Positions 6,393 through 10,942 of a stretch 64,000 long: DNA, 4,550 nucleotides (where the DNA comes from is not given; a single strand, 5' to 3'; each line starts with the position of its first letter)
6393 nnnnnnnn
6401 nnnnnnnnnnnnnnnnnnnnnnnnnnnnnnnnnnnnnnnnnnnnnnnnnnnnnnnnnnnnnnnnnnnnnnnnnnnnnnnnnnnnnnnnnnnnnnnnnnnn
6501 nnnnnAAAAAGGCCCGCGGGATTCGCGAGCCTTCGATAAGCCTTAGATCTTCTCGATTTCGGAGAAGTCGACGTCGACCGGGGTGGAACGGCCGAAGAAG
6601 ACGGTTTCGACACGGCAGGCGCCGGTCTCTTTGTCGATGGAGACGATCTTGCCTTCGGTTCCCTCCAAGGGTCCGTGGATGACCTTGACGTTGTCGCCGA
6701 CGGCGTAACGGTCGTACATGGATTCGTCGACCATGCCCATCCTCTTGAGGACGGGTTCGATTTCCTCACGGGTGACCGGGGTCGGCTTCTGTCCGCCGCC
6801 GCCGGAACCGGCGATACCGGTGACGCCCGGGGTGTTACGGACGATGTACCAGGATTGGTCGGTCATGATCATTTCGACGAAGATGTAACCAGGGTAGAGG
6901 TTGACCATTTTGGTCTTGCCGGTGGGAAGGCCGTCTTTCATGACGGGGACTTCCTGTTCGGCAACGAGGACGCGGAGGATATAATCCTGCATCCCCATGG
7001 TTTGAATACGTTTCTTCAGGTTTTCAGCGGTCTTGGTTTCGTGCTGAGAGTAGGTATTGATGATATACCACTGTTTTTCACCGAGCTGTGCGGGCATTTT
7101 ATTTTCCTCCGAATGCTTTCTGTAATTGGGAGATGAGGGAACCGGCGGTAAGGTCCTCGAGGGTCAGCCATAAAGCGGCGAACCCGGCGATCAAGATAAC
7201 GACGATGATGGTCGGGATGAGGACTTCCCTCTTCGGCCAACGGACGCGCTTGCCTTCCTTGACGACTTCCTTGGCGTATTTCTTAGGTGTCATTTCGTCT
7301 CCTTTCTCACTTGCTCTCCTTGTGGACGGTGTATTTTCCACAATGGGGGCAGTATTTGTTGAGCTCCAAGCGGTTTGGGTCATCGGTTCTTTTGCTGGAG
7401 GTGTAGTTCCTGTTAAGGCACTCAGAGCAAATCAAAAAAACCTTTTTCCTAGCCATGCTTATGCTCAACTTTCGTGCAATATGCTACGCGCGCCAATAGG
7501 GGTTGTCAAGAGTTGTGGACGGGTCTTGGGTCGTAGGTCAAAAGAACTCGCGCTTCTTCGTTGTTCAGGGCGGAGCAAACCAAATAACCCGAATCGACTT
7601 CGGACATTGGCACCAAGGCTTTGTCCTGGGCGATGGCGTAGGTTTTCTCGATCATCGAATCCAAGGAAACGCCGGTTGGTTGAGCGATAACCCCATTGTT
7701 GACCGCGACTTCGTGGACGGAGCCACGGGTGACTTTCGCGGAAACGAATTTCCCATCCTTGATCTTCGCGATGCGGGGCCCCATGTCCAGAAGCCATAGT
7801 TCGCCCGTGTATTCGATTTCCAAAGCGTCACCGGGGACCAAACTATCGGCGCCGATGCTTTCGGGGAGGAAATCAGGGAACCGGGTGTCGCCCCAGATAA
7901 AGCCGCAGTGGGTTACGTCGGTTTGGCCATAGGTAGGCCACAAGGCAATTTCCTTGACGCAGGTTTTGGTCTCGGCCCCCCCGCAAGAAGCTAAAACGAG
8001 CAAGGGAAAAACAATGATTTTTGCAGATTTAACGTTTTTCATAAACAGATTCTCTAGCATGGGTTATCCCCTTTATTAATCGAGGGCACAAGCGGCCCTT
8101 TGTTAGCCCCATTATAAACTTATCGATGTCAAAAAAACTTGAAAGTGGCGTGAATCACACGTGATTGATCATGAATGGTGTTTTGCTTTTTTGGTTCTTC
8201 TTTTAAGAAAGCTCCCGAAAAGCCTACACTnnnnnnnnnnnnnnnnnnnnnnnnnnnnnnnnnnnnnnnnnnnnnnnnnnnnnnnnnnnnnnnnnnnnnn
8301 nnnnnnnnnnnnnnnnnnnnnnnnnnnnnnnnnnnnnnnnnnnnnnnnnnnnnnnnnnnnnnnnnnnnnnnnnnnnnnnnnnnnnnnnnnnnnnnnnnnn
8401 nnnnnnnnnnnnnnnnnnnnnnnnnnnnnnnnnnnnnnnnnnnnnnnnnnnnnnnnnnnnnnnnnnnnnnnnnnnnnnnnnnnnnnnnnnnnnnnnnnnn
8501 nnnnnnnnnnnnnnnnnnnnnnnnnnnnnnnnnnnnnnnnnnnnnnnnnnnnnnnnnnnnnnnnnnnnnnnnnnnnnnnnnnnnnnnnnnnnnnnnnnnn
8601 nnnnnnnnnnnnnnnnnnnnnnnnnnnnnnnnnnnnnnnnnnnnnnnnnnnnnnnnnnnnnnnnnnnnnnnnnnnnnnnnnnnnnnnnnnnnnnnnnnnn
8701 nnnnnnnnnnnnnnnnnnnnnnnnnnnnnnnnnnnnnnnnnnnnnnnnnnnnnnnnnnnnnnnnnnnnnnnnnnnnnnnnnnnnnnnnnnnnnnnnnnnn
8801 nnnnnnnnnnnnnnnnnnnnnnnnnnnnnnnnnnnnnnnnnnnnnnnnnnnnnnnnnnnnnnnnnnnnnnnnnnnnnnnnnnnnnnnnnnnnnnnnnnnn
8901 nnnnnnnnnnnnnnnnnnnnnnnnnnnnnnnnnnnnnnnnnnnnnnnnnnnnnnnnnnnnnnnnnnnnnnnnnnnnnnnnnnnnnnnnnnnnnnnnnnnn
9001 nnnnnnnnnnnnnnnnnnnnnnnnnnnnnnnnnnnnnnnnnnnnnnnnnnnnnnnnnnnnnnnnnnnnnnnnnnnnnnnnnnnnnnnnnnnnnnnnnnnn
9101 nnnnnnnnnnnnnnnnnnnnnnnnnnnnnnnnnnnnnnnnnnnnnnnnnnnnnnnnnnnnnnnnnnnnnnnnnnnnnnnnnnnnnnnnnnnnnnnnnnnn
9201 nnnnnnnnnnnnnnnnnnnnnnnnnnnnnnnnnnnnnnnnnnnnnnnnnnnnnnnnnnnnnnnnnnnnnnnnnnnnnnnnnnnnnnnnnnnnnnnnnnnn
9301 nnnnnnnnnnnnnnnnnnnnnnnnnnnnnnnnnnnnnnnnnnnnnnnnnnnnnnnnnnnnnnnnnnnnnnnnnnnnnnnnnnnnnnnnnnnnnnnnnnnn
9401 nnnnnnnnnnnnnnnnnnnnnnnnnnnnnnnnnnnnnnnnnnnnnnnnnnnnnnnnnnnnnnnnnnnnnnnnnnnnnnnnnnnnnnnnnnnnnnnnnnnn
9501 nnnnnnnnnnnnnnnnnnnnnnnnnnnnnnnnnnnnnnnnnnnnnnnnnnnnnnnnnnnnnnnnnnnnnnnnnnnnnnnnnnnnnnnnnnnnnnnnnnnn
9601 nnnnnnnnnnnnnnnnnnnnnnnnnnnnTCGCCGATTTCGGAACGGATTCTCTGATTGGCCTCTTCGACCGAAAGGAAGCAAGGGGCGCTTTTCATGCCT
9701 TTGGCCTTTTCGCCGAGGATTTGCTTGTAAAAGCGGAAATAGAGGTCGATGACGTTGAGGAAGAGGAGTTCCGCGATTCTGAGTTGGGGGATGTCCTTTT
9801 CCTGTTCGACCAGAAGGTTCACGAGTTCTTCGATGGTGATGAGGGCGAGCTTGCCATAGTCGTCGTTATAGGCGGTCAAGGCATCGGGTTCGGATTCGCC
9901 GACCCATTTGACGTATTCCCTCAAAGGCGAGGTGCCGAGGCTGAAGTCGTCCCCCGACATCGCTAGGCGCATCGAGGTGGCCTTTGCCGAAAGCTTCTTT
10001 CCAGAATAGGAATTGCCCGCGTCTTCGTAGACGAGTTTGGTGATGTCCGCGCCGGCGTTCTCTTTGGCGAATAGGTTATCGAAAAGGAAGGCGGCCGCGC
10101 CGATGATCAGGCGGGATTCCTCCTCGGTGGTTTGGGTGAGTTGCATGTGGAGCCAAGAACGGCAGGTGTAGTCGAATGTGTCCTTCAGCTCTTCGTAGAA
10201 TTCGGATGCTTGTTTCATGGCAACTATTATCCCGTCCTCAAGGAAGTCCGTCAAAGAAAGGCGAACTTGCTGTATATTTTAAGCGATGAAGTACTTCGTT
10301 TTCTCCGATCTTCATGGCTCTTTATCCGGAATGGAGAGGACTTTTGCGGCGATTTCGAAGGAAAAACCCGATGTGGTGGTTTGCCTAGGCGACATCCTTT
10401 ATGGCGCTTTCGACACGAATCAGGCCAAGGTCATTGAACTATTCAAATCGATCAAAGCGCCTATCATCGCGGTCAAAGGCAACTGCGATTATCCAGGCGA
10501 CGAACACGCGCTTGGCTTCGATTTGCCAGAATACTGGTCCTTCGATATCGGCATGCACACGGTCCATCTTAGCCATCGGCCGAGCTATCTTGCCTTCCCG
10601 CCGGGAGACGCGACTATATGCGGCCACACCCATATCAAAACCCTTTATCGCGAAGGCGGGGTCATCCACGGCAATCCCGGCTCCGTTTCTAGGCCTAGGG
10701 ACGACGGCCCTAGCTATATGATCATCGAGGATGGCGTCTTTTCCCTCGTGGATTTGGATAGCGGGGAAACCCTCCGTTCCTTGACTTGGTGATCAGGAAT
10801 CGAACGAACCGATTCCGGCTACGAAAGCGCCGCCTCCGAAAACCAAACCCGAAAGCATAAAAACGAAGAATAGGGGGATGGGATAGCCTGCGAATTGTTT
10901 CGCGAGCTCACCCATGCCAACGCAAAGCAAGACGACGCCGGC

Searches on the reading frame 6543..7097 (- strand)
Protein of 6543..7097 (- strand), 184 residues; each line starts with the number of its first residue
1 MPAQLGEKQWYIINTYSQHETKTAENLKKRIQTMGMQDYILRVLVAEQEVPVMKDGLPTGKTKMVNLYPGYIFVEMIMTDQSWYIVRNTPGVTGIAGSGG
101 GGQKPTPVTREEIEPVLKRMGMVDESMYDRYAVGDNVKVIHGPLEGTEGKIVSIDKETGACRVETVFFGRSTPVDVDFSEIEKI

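Call 77: search_protein_families(library=pfam, proteins=[window:6543-7097:-], max_evalue=0.0001)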
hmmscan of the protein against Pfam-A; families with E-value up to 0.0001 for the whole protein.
window:6543-7097:- (184 aa): 2 families
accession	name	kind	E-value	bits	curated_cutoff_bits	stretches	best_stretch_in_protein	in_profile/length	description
PF02357.24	NusG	-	3.5e-25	88.8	22.2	1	8-115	1-91/93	Transcription termination factor nusG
PF00467.35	KOW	-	6.4e-06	26.2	22.3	1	133-161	1-27/32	KOW motif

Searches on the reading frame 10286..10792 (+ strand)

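Call 78: search_protein_families(library=pfam, proteins=[window:10286-10792:+], max_evalue=0.0001)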
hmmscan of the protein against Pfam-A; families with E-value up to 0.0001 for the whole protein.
window:10286-10792:+ (168 aa): 2 families
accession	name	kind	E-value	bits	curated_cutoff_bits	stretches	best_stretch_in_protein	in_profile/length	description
PF12850.12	Metallophos_2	-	3.5e-23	82.8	27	1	1-148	1-150/154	Calcineurin-like phosphoesterase superfamily domain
PF00149.33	Metallophos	-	1.6e-14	55.2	21.5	1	1-78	1-80/191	Calcineurin-like phosphoesterase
